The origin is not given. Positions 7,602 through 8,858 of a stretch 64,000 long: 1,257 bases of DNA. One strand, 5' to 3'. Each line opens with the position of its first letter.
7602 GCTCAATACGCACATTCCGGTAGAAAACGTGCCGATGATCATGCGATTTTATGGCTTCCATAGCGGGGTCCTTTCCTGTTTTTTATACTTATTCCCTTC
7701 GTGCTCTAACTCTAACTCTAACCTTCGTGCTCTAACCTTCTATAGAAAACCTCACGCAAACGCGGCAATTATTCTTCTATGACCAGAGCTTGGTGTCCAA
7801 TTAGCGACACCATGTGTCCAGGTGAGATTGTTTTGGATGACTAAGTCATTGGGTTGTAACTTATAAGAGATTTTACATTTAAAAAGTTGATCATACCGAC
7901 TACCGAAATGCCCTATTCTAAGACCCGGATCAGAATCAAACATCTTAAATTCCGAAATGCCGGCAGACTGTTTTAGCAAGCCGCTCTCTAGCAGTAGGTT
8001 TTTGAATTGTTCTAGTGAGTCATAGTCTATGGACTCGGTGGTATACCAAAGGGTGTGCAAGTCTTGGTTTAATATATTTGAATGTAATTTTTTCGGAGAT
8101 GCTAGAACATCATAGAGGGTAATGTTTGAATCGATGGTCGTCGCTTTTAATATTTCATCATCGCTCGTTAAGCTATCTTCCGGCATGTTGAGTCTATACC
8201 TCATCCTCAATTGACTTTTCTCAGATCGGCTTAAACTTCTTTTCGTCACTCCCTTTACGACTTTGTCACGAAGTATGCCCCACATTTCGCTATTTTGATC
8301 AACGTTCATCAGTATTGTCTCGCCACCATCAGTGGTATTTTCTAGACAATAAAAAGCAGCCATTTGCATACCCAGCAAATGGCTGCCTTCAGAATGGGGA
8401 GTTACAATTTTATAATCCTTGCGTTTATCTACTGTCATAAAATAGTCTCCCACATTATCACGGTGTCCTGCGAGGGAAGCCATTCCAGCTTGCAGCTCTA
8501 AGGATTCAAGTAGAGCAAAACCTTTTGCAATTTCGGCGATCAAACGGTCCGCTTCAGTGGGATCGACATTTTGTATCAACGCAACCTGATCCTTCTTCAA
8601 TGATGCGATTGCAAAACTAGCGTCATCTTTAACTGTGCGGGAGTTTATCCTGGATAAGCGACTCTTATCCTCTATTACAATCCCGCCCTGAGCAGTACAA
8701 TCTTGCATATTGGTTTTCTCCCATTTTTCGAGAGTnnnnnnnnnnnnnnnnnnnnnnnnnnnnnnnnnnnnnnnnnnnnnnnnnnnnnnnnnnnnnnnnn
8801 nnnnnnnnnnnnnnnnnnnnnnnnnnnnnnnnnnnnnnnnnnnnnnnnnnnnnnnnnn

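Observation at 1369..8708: Orphan mini-NRPS cluster: C-A-T module, KamA-like aminomutase, CAS-like Fe/2OG oxygenase and BVMO-type monooxygenase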

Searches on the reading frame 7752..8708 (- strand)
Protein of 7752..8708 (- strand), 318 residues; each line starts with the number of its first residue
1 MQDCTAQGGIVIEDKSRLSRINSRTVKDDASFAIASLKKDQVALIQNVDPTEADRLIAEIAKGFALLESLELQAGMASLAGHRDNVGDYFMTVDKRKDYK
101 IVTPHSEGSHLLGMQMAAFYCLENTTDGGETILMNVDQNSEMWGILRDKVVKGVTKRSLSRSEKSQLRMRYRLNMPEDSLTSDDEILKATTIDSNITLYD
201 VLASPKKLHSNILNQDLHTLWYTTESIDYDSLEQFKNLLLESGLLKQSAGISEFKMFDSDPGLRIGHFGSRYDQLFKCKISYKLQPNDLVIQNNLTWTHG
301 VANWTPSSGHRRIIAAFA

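Call 4: search_protein_families(library=pfam, proteins=[window:7752-8708:-])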
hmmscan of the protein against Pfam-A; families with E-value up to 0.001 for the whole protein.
window:7752-8708:- (318 aa): 1 family
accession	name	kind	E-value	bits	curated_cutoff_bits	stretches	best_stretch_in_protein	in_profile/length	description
PF02668.22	TauD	-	2.1e-05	25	27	0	36-135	33-131/267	Taurine catabolism dioxygenase TauD, TfdA family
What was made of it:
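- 7752..8708 (-): First gene of the operon. It encodes a divergent TauD/TfdA-superfamily Fe(II)/2-oxoglutarate oxygenase of 318 aa, from an NRPS-associated family with no solved relative. Pfam TauD scores 25.0 bits against a cut-off of 27 (call 4).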

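Call 5: search_protein_families(library=ncbifam, proteins=[window:7752-8708:-], max_evalue=0.01)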
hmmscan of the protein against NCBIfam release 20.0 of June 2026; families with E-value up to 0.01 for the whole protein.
window:7752-8708:- (318 aa): 0 families

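Call 16: find_homologous_proteins(query=window:7752-8708:-)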
Query window:7752-8708:- (318 aa): 108 proteins with E <= 0.001 among 1943 candidates.
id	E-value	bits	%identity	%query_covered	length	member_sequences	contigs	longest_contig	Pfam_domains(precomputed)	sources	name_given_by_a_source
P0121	1.9e-208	709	100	100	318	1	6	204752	-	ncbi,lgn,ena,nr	ncbi:MAG: hypothetical protein KUG82_01320 [Pseudomonadales bacterium]|nr:hypothetical protein [Pseu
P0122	6.7e-98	346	50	99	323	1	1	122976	-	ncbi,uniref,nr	ncbi:TauD/TfdA family dioxygenase [Aliikangiella coralliicola]|uniref:Uncharacterized protein n=1 Ta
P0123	1.7e-95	338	50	99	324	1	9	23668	PF02668.23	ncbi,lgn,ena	-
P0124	5.8e-95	336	85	56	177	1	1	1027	-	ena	-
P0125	4.8e-94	333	49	100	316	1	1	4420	-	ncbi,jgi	ncbi:MAG: hypothetical protein ACI9FJ_002506 [Alteromonadaceae bacterium]|jgi:hypothetical protein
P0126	5.9e-94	333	50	97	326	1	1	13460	PF02668.23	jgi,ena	-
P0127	3.9e-92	327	49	99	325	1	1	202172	PF02668.23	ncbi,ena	-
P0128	3.1e-89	317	48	98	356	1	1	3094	PF02668.23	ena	-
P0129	4.0e-88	314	47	99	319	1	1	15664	-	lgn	-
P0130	2.4e-87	311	47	98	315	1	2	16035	PF02668.23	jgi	jgi:hypothetical protein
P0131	7.4e-87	310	48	98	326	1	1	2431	-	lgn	-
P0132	1.0e-86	309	50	91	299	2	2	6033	-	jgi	-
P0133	2.3e-86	308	47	97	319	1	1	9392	PF02668.23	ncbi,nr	ncbi:MAG: TauD/TfdA family dioxygenase [Acidobacteriota bacterium]|nr:TauD/TfdA family dioxygenase [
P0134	5.9e-86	307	47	99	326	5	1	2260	PF02668.23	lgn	-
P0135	8.0e-86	306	48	97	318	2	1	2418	PF02668.23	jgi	jgi:hypothetical protein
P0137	1.8e-85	305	47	97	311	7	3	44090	PF02668.23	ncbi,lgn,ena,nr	ncbi:MAG: hypothetical protein LAO76_27360 [Acidobacteriia bacterium]|nr:hypothetical protein [Terri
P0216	2.2e-66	242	40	95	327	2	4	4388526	-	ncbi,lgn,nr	ncbi:hypothetical protein P886_2088 [Alteromonadaceae bacterium 2753L.S.0a.02]|nr:hypothetical prote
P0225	1.7e-62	230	40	89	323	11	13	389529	-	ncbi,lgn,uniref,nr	ncbi:hypothetical protein OPW41_12045 [Vibrio europaeus]|uniref:hypothetical protein n=1 Tax=Vibrio 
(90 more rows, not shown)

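Call 17: find_encoding_contigs(protein=P0122, flank=10000, max_places=2)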
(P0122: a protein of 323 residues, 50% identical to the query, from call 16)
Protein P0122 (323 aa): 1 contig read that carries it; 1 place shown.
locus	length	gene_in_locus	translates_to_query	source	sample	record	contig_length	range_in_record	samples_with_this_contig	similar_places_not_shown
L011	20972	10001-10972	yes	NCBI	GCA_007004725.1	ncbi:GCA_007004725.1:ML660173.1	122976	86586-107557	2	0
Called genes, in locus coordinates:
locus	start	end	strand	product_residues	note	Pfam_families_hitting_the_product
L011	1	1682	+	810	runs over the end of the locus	PF01804:Penicil_amidase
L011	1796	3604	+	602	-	PF00664:ABC_membrane, PF00005:ABC_tran, PF02463:SMC_N (faint), PF13175:AAA_15 (faint), PF13304:AAA_21 (faint)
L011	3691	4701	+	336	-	PF00487:FA_desaturase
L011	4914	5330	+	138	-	PF01382:Avidin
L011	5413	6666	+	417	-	PF26077:BSH_Fcp1 (faint), PF00364:Biotin_lipoyl (faint), PF25919:BSH_CusB (weak), PF25967:RND-MFP_C (faint), PF25989:YknX_C (faint)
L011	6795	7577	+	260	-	PF00005:ABC_tran, PF02463:SMC_N (faint), PF13304:AAA_21 (faint)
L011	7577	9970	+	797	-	PF12704:MacB_PCD, PF02687:FtsX, PF12704:MacB_PCD, PF02687:FtsX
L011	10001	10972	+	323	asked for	-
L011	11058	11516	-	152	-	-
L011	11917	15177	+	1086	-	PF00668:Condensation, PF00501:AMP-binding, PF13193:AMP-binding_C (weak), PF00550:PP-binding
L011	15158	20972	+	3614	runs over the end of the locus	PF00668:Condensation, PF00501:AMP-binding, PF08241:Methyltransf_11, PF08242:Methyltransf_12, PF13649:Methyltransf_25, PF13847:Methyltransf_31, PF00550:PP-binding, PF00668:Condensation, +11 more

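Call 18: find_encoding_contigs(protein=P0225, flank=10000, max_places=2)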
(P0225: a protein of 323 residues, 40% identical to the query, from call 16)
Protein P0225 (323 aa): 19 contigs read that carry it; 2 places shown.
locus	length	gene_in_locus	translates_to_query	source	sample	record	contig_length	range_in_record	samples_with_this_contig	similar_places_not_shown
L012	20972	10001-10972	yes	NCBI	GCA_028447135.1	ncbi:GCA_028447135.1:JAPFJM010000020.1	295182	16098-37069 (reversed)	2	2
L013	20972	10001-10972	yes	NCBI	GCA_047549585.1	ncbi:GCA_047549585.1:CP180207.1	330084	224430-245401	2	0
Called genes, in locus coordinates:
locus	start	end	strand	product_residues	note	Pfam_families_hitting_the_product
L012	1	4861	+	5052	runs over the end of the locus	PF00668:Condensation, PF00501:AMP-binding, PF00550:PP-binding, PF00668:Condensation, PF00501:AMP-binding, PF13193:AMP-binding_C, PF00550:PP-binding, PF00668:Condensation, +12 more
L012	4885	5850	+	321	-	PF02668:TauD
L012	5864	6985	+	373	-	PF05721:PhyH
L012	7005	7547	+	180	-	PF00903:Glyoxalase, PF13468:Glyoxalase_3 (weak), PF13669:Glyoxalase_4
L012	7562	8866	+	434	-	PF12897:Asp_aminotransf, PF00155:Aminotran_1_2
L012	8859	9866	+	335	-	PF02615:Ldh_2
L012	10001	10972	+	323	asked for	-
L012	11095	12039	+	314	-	PF13621:Cupin_8, PF08007:JmjC_2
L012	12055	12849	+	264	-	PF00561:Abhydrolase_1 (faint), PF00975:Thioesterase, PF12697:Abhydrolase_6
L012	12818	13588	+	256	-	PF17837:4PPT_N, PF01648:ACPS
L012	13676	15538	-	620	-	PF03717:PBP_dimer, PF00905:Transpeptidase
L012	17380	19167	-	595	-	PF10088:DUF2326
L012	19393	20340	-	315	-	PF20279:CTD12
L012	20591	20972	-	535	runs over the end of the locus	PF00078:RVT_1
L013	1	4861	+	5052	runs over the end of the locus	PF00668:Condensation, PF00501:AMP-binding, PF00550:PP-binding, PF00668:Condensation, PF00501:AMP-binding, PF13193:AMP-binding_C, PF00550:PP-binding, PF00668:Condensation, +12 more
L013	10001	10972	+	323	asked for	-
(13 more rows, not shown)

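Call 19: find_encoding_contigs(protein=P0137, flank=10000, max_places=2)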
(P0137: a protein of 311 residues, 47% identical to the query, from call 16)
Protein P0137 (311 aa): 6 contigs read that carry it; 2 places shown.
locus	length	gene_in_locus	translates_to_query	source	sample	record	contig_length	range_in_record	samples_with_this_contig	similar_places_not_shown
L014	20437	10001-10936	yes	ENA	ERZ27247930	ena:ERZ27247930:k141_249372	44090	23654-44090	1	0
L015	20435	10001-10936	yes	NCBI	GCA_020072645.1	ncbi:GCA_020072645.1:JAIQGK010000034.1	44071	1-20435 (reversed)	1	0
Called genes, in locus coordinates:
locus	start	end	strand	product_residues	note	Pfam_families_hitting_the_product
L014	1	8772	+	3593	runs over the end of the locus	PF20220:ABC_toxin_N, PF18276:TcA_TcB_BD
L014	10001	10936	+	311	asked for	PF02668:TauD (faint)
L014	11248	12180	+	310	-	-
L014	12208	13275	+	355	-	PF00296:Bac_luciferase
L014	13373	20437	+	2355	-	?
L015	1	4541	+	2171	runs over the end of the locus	-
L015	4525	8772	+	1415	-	PF20220:ABC_toxin_N, PF18276:TcA_TcB_BD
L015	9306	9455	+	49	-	-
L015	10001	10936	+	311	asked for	PF02668:TauD (faint)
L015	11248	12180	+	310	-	-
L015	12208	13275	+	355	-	PF00296:Bac_luciferase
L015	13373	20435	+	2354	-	PF00668:Condensation, PF00501:AMP-binding, PF08241:Methyltransf_11, PF08242:Methyltransf_12, PF13649:Methyltransf_25, PF13847:Methyltransf_31, PF00550:PP-binding, PF00668:Condensation, +4 more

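Call 21: search_solved_structures(query=window:7752-8708:-, show_alignments=3, max_evalue=1)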
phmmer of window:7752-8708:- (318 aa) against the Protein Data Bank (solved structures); distinct sequences matched with E-value up to 1: 2.
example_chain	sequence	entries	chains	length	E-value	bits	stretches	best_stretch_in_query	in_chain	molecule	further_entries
8cu9_A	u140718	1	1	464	0.31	13.6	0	32-93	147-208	Bifunctional UDP-N-acetylglucosamine diphosphorylase/glucosamine-1-phosphate N-acetyltrans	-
9mh4_A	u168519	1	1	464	0.93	12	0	32-93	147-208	Bifunctional protein GlmU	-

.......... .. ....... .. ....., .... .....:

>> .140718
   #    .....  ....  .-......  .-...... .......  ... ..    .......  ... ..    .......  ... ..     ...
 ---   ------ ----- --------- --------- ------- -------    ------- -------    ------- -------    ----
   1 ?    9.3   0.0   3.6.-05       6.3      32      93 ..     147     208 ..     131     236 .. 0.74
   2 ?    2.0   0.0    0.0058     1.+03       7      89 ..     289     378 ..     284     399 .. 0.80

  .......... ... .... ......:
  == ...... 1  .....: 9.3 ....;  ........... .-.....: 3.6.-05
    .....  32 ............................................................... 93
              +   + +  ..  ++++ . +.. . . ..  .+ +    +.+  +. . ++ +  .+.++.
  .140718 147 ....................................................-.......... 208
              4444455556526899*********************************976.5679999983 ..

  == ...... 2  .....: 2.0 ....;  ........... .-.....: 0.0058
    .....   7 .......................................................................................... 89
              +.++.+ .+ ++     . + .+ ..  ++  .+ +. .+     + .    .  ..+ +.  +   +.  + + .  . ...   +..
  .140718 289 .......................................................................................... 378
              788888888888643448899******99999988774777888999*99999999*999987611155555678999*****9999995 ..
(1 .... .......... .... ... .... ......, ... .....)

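Call 52: predict_structure(alignment_id=A4)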
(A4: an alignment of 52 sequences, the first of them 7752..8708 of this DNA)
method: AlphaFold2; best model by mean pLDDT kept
length: 318 residues; sequences in the alignment: 52
mean_pLDDT: 94.2   pTM: 0.90
mean pLDDT of the five models: 94.2, 93.8, 93.7, 92.7, 91.9
residues with pLDDT >= 90: 284; 70-90: 23; 50-70: 5; < 50: 6
segments of 3 or more residues with pLDDT < 50: 1-6
pLDDT, mean of each block of 10 residues (from residue 1): 50 98 96 99 98 98 98 89 91 92 96 96 97 98 97 97 94 95 98 97 97 98 97 96 89 83 95 98 98 99 95 97
secondary structure, 60 per line:
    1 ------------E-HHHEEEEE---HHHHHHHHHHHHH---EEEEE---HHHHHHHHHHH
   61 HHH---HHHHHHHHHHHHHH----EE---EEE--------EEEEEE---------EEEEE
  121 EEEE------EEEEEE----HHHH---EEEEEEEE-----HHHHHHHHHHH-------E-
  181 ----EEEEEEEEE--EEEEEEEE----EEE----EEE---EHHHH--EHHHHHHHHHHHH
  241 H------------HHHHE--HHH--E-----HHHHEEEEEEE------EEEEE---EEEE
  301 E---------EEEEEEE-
elements in order: E18-22 H26-38 E42-46 H50-63 H67-80 E90-92 E101-106 E116-124 E131-136 H141-144 E148-155 H161-171 E185-193 E196-203 E208-210 E215-217 H222-225 H229-241 H254-257 H272-275 E276-282 E289-293 E297-301 E311-317
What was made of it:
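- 7752..8708 (-): The AF2 model has pLDDT 94 (call 52).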
